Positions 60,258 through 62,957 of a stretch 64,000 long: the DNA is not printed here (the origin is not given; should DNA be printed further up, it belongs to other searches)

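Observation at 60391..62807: EF2 paralog lacking the catalytic and diphthamide histidines, encoded 17 nt downstream of the 7TM-RGS gene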

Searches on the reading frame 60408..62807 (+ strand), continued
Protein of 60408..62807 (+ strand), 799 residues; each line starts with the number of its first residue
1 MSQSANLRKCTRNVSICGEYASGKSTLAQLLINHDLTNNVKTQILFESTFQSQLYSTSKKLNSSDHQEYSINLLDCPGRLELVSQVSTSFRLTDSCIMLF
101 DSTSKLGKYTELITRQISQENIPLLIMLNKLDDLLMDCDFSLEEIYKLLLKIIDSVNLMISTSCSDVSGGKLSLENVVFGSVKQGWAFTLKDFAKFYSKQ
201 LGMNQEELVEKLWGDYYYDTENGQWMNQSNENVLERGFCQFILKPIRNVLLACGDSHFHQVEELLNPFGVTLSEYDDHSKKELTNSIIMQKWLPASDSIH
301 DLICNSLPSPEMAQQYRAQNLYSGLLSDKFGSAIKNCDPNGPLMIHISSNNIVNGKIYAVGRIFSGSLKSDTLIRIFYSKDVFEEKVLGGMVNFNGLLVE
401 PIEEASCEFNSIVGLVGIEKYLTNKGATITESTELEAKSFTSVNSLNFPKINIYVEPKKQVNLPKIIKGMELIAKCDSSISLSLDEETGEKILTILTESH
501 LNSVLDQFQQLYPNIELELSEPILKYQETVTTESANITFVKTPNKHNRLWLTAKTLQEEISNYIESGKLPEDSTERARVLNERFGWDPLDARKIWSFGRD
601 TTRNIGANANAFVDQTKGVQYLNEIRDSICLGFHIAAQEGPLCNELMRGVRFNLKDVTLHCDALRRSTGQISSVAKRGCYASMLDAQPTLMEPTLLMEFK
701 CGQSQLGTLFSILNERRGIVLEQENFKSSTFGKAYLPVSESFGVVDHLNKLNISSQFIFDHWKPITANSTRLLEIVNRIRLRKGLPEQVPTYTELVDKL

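Call 20: find_homologous_proteins(query=A2, max_evalue=1e-10)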
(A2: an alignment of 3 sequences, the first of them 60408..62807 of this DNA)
Query A2 (3 sequences) (799 aa, profile of the alignment): 644 proteins with E <= 1e-10 among 8000 candidates; the best 120 are listed.
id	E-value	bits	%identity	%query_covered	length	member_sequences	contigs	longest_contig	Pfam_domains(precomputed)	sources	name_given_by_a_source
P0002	0.0e+0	1564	64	99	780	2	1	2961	PF01926.30,PF00679.31,PF14492.13,PF00009.34,PF03764.25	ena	-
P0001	0.0e+0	1472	94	100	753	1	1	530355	PF00679.31,PF14492.13,PF00009.34,PF03764.25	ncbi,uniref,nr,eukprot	ncbi:predicted protein [Naegleria gruberi]|uniref:Elongation factor 2 n=1 Tax=Naegleria gruberi TaxI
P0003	0.0e+0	1399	51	91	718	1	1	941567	PF00679.31,PF14492.13,PF00009.34,PF03764.25,PF03144.32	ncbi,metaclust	ncbi:predicted protein, partial [Naegleria gruberi]|metaclust:status=active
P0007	2.0e-205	702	37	99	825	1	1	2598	PF00679.31,PF14492.13,PF00009.34,PF03764.25,PF03144.32,PF22042.3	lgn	-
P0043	2.1e-202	692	36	99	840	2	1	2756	PF00679.31,PF14492.13,PF00009.34,PF03764.25,PF03144.32,PF22042.3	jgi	-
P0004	2.6e-202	692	37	99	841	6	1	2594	PF00679.31,PF14492.13,PF00009.34,PF03764.25,PF03144.32,PF22042.3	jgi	-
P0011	8.7e-201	687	37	100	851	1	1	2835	PF00679.31,PF14492.13,PF00009.34,PF03764.25,PF03144.32,PF22042.3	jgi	-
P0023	1.1e-200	687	36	99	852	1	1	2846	PF00679.31,PF14492.13,PF00009.34,PF03764.25,PF03144.32,PF22042.3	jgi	-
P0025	5.7e-200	684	36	99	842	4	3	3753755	PF00679.31,PF14492.13,PF00009.34,PF03764.25,PF03144.32,PF22042.3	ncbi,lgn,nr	ncbi:hypothetical protein L7F22_019521 [Adiantum nelumboides]|nr:hypothetical protein [Adiantum nelu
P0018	1.7e-199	683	36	99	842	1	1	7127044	PF00679.31,PF14492.13,PF00009.34,PF03764.25,PF03144.32,PF22042.3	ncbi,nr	ncbi:hypothetical protein CBS101457_000345 [Exobasidium rhododendri]|nr:hypothetical protein CBS1014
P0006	5.0e-199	681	36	99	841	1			PF00679.31,PF14492.13,PF00009.34,PF03764.25,PF03144.32,PF22042.3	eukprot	eukprot:Colp12_sorted_trinity150504_noHs@36493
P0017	6.1e-199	681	36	99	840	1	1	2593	PF00679.31,PF14492.13,PF00009.34,PF03764.25,PF03144.32,PF22042.3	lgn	-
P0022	1.1e-198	680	35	99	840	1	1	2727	PF00679.31,PF14492.13,PF00009.34,PF03764.25,PF03144.32,PF22042.3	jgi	jgi:elongation factor 2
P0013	1.2e-198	680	36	99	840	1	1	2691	PF00679.31,PF14492.13,PF00009.34,PF03764.25,PF03144.32,PF22042.3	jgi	-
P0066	1.3e-198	680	36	99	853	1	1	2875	PF00679.31,PF14492.13,PF00009.34,PF03764.25,PF03144.32,PF22042.3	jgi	-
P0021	6.2e-197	674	34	100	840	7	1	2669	PF00679.31,PF14492.13,PF00009.34,PF03764.25,PF03144.32,PF22042.3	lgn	-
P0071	1.3e-194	667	34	100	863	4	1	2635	PF00679.31,PF14492.13,PF00009.34,PF03764.25,PF03144.32,PF22042.3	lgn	-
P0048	2.0e-194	666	37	92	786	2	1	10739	PF00679.31,PF14492.13,PF00009.34,PF03764.25,PF03144.32,PF22042.3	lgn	-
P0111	3.2e-192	659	35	99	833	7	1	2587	PF00679.31,PF14492.13,PF00009.34,PF03764.25,PF03144.32,PF22042.3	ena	-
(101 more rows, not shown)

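Call 45: search_protein_representatives(alignment_id=A2)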
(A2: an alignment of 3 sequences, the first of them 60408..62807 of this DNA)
Query: 3 sequences, 787 profile positions. Proteins with E-value up to 0.001 (for the whole library): 9235; up to 1e-10: 4100; up to 1e-30: 1251. The best 150 are listed.
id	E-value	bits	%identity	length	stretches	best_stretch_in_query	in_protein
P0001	0.0e+00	1471.7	-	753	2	166-787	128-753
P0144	2.3e-184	631.1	-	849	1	49-787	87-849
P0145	1.4e-175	602.1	-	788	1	3-787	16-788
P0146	1.0e-167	576.1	-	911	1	54-787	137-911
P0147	1.3e-161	555.9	-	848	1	55-786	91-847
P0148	2.2e-160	551.8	-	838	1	3-781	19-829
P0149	2.6e-159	548.3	-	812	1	57-787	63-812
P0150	6.3e-159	547.0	-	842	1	50-780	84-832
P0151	1.9e-158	545.4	-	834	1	43-775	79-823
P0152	2.6e-158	544.9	-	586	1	167-736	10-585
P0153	1.2e-157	542.8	-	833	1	57-787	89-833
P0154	3.7e-156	537.9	-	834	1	3-787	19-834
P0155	5.8e-156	537.2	-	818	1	3-786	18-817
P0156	3.1e-155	534.8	-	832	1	3-787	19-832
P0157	2.3e-149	515.4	-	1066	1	57-787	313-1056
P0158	5.1e-149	514.2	-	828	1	3-787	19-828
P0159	1.5e-148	512.6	-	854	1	72-786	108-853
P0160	5.2e-148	510.9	-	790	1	65-787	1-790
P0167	5.9e-146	504.1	-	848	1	26-786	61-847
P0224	1.2e-121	423.7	-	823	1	3-785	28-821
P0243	3.3e-116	405.7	-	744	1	64-787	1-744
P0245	4.7e-116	405.2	-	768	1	84-786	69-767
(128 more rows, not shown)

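Call 48: list_cluster_members(proteins=[P0145, P0146, P0147, P0148, P0149, P0150, P0151, P0153, P0155, P0159])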
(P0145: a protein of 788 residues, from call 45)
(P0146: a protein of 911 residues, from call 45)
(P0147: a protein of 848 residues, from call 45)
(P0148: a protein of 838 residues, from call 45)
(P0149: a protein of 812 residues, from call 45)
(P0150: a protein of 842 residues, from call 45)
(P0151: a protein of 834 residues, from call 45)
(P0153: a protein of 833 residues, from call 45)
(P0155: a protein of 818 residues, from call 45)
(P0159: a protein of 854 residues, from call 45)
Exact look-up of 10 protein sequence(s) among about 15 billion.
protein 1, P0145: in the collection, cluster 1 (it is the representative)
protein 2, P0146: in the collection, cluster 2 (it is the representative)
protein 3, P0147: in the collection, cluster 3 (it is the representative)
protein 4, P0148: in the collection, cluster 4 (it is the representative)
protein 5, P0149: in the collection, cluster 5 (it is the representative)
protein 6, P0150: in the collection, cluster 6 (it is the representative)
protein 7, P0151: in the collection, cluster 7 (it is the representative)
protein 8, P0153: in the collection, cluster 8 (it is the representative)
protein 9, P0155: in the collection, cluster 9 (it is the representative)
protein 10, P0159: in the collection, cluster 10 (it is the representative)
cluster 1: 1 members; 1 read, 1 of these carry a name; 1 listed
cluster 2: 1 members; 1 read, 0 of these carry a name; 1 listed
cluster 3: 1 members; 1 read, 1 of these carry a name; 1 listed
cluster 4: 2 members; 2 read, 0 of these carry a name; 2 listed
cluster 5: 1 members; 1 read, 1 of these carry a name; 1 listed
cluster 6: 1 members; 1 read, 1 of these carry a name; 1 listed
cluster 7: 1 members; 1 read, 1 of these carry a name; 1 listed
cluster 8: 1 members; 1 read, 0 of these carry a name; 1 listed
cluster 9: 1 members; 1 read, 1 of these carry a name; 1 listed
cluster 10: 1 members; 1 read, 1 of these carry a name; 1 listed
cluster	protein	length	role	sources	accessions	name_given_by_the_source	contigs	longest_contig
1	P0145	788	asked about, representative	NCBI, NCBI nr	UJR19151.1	hypothetical protein I4U23_022281 [Adineta vaga]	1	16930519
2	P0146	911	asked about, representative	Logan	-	-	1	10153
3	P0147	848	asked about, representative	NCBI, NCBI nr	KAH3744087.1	elongation factor 2 [Pelomyxa schiedti]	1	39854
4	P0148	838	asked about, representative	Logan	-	-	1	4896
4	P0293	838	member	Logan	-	-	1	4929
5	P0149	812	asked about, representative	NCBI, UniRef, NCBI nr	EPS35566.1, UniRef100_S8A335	hypothetical protein H072_11056 [Dactylellina haptotyla CBS 200.50] | Tr-type G domain-containing protein n=1 Tax=Dactylellina haptotyla (strain CBS 200.50) ...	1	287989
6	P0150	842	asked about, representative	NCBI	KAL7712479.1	Elongation factor 2 [Entamoeba marina]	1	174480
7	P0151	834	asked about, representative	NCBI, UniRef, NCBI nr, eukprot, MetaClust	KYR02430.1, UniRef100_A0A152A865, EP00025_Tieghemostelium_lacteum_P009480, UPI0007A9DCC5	elongation factor 2 [Tieghemostelium lacteum] | Elongation factor 2 n=1 Tax=Tieghemostelium lacteum TaxID=361077 RepID=A0A152A865_TIELA | KYR02430.1 elongation factor 2 [Tieghemostelium lacteum]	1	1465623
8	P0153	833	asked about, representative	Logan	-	-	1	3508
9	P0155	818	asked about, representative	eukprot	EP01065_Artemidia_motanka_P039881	TRINITY_DN4918_c1_g1_i1.p1 TRINITY_DN4918_c1_g1~~TRINITY_DN4918_c1_g1_i1.p1 ORF ...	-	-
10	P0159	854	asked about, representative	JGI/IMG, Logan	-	elongation factor 2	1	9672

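Call 49: predict_structure(alignment_id=A3)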
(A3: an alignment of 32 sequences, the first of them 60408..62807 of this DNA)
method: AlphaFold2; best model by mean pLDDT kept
length: 799 residues; sequences in the alignment: 32
mean_pLDDT: 78.7   pTM: 0.64
mean pLDDT of the five models: 78.7, 78.3, 78.1, 76.9, 76.5
residues with pLDDT >= 90: 157; 70-90: 488; 50-70: 101; < 50: 53
segments of 3 or more residues with pLDDT < 50: 1-5, 34-65, 277-281, 600-606
pLDDT, mean of each block of 10 residues (from residue 1): 51 80 75 46 32 30 51 66 66 87 71 79 89 83 91 86 60 85 89 88 88 88 81 82 91 79 81 56 66 85 84 83 84 87 81 78 85 72 76 73 82 80 54 62 59 85 86 75 78 78 82 86 85 94 87 93 84 90 92 81 55 87 84 90 92 90 68 93 95 86 86 90 81 87 77 74 85 89 87 87
secondary structure, 60 per line:
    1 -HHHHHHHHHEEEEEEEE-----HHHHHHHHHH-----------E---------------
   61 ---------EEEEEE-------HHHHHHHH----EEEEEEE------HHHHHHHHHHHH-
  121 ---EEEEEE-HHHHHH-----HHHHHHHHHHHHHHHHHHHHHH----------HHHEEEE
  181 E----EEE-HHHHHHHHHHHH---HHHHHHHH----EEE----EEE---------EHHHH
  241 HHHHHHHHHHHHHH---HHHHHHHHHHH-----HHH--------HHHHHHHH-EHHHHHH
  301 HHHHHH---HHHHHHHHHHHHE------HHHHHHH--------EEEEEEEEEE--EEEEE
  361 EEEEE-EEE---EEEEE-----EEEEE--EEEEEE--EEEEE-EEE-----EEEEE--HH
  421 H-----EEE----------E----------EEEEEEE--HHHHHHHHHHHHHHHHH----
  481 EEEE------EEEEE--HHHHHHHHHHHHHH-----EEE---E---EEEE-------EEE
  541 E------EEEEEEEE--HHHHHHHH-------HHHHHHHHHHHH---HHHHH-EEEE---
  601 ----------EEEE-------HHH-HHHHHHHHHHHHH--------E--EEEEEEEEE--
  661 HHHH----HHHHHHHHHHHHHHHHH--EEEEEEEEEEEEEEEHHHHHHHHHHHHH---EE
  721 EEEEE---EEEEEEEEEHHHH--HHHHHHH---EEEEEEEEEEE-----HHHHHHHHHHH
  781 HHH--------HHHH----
elements in order (helices of 4 or more, strands of 3 or more residues): H2-10 E11-18 H24-33 E70-75 H83-90 E95-101 H108-119 E124-129 H131-136 H142-163 E177-181 E186-188 H190-201 H205-212 E217-219 E224-226 H237-254 H258-268 H285-292 H295-306 H310-321 H329-335 E344-353 E356-365 E367-369 E373-377 E383-387 E390-395 E398-402 E404-406 E412-416 E427-429 E451-457 H460-476 E481-484 E491-495 H498-511 E517-519 E527-530 E538-541 E548-555 H558-565 H573-584 H588-592 E594-597 E611-614 H626-638 E650-658 H661-664 H669-685 E688-702 H703-715 E719-725 E729-737 H738-741 H744-750 E754-764 H770-783 H792-795

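Call 52: fold_search(model_id=the predicted structure, library=pdb)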
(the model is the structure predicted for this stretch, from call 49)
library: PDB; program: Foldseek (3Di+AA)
matches with E <= 10: 1729; with E <= 0.001: 360
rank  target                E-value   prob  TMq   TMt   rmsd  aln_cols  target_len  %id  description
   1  9fqz_CB               4.1e-72  1.00  0.63  0.61   8.8       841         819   35  CRYO-EM STRUCTURE OF HCT15 POLYSOMES BOUND TO EEF2, EBP1, AND SERBP1 (released 2026-01-14)
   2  1n0v_C                4.5e-71  1.00  0.55  0.54  13.3       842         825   33  Crystal structure of elongation factor 2 (released 2002-11-27)
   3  1n0u                  9.5e-71  1.00  0.54  0.53  13.7       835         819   34  Crystal structure of yeast elongation factor 2 in complex with sordarin (released 2003-02-11)
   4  1zm2_A                1.5e-70  1.00  0.56  0.55  13.4       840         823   33  Structure of ADP-ribosylated eEF2 in complex with catalytic fragment of ETA (released 2005-05-24)
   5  8q87_A                2.9e-70  1.00  0.63  0.59   9.0       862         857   34  Structure of the G. gallus 80S rotated ribosome in complex with eEF2 and SERBP1 (released 2024-08-28)
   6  1u2r                  6.3e-70  1.00  0.55  0.54  13.7       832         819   34  Crystal Structure of ADP-ribosylated Ribosomal Translocase from Saccharomyces cerevisiae (released 2004-09-14)
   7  2npf_B                6.3e-69  1.00  0.54  0.53  12.6       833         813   33  Structure of eEF2 in complex with moriniafungin (released 2006-11-14)
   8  2npf_A                8.1e-69  1.00  0.53  0.51  13.0       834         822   33  Structure of eEF2 in complex with moriniafungin (released 2006-11-14)
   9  4v6x_Az               1.1e-68  1.00  0.63  0.59   9.1       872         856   35  Structure of the human 80S ribosome (released 2014-07-09)
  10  2e1r                  1.1e-68  1.00  0.52  0.50  13.6       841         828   34  Structure of eEF2 in complex with a sordarin derivative (released 2006-11-14)
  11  8cdr_Aa               2.0e-68  1.00  0.63  0.62   8.9       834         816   34  Translocation intermediate 2 (TI-2) of 80S S. cerevisiae ribosome with ligands and eEF2 in the presence of sordarin (released 2023-09-20)
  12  8vvt_v                3.4e-68  1.00  0.63  0.61   8.8       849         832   35  Mammalian ribosomes bound to Anisomycin in the rotated conformation (released 2025-07-30)
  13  6z6m_CB               4.4e-68  1.00  0.63  0.60   9.1       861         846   35  Cryo-EM structure of human 80S ribosomes bound to EBP1, eEF2 and SERBP1 (released 2020-07-29)
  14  7ls2_m                1.0e-67  1.00  0.63  0.60   9.0       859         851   36  80S ribosome from mouse bound to eEF2 (Class I) (released 2021-11-03)
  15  2p8x_T                2.5e-67  1.00  0.61  0.60   9.9       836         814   34  Fitted structure of ADPR-eEF2 in the 80S:ADPR-eEF2:GDPNP cryo-EM reconstruction (released 2007-05-08)
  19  9rvu_HE               7.8e-65  1.00  0.62  0.60   9.8       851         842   34  in situ S. pombe hibernating ribosome after 7 days of glucose depletion (released 2026-04-01)
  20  6mtd_v                9.0e-64  1.00  0.63  0.61   8.9       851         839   35  Rabbit 80S ribosome with eEF2 and SERBP1 (unrotated state with 40S head swivel) (released 2018-11-21)
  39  8y0w_CB               4.3e-59  1.00  0.53  0.55  10.0       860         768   32  dormant ribosome with eIF5A, eEF2 and SERBP1 (released 2024-02-07)
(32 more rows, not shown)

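Call 54: list_cluster_members(proteins=[P0001, P0003, P0002, P0007, P0158, P0160, P0167, P0224, P0243, P0245])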
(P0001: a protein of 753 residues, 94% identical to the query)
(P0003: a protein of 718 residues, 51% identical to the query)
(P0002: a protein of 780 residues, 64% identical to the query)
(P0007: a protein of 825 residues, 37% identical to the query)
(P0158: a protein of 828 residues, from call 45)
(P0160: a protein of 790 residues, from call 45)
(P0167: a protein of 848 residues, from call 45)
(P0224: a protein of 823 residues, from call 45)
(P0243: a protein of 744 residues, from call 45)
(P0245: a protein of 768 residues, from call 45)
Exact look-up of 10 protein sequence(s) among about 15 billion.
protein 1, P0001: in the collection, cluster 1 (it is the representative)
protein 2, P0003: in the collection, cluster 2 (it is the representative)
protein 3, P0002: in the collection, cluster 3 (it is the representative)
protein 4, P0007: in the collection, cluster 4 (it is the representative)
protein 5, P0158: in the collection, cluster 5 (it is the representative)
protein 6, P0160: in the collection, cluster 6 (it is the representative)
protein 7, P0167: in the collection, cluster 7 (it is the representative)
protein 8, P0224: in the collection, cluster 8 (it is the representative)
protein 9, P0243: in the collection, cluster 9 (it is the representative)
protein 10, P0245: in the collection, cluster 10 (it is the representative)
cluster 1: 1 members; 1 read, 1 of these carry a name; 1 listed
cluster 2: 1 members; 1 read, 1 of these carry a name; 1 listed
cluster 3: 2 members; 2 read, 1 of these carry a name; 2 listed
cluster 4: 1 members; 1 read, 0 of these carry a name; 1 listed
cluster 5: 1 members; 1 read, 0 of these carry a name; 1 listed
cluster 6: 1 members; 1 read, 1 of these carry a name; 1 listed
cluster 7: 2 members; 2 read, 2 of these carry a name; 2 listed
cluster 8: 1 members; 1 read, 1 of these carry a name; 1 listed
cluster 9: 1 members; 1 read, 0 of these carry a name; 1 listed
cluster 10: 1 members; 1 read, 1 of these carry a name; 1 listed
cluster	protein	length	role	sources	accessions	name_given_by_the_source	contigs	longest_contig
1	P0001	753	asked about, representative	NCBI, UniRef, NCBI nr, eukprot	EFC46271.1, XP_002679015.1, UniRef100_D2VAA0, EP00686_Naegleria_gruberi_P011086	predicted protein [Naegleria gruberi] | Elongation factor 2 n=1 Tax=Naegleria gruberi TaxID=5762 RepID=D2VAA0_NAEGR | uncharacterized protein NAEGRDRAFT_32442 [Naegleria gruberi]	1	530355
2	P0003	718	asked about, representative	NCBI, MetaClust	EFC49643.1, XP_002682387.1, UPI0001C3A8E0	predicted protein, partial [Naegleria gruberi] | status=active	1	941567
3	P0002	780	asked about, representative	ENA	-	-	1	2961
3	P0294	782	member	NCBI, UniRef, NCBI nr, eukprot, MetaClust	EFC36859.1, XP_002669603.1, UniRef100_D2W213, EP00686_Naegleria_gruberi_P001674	elongation factor G, domain IV [Naegleria gruberi] | Elongation factor 2 n=1 Tax=Naegleria gruberi TaxID=5762 RepID=D2W213_NAEGR | XP_002669603.1 elongation factor G, domain IV [Naegleria gruberi strain NEG-M]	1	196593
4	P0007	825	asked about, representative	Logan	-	-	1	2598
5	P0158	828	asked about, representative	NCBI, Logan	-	-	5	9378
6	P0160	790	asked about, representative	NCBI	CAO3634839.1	unnamed protein product [Cunninghamella echinulata]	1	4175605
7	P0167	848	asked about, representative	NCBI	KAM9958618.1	hypothetical protein ACTFIW_012207 [Dictyostelium discoideum]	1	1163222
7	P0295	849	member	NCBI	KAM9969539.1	hypothetical protein ACTFIR_001375 [Dictyostelium discoideum]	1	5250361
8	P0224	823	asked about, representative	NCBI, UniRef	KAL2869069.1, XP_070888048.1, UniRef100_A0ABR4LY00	uncharacterized protein BJX67DRAFT_32030 [Aspergillus lucknowensis] | Elongation factor 2 n=1 Tax=Aspergillus lucknowensis TaxID=176173 RepID=A0ABR4LY00_9EURO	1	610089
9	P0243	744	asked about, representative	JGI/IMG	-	-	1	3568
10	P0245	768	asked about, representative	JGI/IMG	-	elongation factor 2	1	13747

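Call 56: find_encoding_contigs(protein=P0294, flank=10000)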
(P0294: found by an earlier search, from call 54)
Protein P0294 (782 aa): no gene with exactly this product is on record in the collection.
